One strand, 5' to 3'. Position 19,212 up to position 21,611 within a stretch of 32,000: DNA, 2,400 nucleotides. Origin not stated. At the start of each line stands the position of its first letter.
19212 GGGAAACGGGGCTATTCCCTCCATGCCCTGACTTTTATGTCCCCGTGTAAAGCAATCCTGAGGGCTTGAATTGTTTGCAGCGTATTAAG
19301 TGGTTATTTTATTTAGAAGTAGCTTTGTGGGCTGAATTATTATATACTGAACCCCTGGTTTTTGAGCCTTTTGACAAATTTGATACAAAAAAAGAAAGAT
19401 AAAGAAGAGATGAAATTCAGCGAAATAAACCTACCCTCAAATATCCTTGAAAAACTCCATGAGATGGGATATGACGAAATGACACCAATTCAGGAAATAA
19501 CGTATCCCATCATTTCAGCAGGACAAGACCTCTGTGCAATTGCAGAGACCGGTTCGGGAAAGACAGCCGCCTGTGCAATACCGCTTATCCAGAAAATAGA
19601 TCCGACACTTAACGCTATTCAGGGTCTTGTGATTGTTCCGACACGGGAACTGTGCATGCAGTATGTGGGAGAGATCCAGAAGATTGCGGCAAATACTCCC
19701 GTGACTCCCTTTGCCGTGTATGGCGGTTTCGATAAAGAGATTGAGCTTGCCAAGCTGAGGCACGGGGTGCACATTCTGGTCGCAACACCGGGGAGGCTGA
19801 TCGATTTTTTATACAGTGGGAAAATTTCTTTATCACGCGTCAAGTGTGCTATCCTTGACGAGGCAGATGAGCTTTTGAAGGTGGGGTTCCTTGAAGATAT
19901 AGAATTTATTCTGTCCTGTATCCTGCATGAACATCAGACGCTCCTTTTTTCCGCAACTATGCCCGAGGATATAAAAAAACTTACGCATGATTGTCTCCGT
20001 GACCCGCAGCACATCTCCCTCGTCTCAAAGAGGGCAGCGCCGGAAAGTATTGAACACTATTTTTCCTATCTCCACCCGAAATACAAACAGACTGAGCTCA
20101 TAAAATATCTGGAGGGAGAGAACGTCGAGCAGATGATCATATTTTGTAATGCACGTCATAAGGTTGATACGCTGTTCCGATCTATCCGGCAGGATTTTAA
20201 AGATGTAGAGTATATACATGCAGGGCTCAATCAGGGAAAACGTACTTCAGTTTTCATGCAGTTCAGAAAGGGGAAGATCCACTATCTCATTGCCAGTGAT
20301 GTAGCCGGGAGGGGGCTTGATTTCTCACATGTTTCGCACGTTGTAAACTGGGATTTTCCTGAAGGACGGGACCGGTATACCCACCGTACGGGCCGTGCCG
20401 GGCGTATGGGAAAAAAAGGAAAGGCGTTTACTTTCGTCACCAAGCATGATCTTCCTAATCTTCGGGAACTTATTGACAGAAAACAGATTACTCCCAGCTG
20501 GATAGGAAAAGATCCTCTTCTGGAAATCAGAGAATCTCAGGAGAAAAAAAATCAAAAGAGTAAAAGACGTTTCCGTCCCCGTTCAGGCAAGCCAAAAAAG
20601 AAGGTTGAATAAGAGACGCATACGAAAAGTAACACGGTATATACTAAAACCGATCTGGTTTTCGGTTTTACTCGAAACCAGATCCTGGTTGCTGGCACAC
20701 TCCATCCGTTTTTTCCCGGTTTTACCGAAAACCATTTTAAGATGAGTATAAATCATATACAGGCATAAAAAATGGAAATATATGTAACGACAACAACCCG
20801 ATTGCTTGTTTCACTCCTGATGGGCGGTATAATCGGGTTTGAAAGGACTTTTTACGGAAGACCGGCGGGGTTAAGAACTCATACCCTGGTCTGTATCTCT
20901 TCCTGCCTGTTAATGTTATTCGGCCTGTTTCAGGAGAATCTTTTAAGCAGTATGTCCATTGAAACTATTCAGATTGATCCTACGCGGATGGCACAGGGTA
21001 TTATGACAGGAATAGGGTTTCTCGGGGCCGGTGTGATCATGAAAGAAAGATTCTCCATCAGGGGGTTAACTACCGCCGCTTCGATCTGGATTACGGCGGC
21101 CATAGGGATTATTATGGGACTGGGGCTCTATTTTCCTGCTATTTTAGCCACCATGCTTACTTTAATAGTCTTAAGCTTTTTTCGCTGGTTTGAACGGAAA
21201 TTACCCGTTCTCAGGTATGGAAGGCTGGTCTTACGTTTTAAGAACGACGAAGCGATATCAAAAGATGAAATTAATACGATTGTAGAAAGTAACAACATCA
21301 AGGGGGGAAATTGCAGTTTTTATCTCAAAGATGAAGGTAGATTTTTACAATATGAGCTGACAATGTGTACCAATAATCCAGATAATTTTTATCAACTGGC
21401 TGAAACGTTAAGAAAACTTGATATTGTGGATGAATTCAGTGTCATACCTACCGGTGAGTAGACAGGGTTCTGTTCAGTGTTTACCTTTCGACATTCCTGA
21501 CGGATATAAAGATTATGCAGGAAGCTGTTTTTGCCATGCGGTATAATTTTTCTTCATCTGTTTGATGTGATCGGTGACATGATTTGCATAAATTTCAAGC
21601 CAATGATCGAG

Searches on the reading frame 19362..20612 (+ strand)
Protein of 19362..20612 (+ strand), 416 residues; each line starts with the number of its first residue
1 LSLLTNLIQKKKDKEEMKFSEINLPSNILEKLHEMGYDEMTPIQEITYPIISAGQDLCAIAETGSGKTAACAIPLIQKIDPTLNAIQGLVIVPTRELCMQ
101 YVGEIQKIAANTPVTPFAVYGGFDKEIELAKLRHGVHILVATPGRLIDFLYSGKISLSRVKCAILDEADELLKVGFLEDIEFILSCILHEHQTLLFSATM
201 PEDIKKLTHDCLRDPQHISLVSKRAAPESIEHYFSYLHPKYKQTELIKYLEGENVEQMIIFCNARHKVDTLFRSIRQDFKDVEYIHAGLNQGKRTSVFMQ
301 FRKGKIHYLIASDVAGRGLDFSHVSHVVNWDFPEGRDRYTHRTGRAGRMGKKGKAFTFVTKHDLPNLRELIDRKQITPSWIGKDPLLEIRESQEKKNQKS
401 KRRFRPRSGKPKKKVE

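Call 10: search_protein_families(library=pfam, proteins=[window:19362-20612:+], max_evalue=0.01)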
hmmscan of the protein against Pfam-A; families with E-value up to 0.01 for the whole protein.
window:19362-20612:+ (416 aa): 3 families
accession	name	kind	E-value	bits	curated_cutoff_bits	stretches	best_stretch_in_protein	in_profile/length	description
PF00270.35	DEAD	-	2.9e-43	147.9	26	1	41-206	1-166/167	DEAD/DEAH box helicase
PF00271.37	Helicase_C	-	6.4e-27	94.4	23.5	1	243-350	3-110/110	Helicase conserved C-terminal domain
PF04851.21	ResIII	-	3.3e-06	27.6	22.5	1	54-200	23-162/164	Type III restriction enzyme, res subunit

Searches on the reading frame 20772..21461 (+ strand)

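Call 10: search_protein_families(library=pfam, proteins=[window:20772-21461:+], max_evalue=0.01)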
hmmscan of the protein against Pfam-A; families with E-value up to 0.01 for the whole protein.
window:20772-21461:+ (229 aa): 1 family
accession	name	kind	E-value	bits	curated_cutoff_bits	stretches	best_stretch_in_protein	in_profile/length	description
PF02308.21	MgtC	-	6.8e-40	136.6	31.4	1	11-142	1-120/121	MgtC family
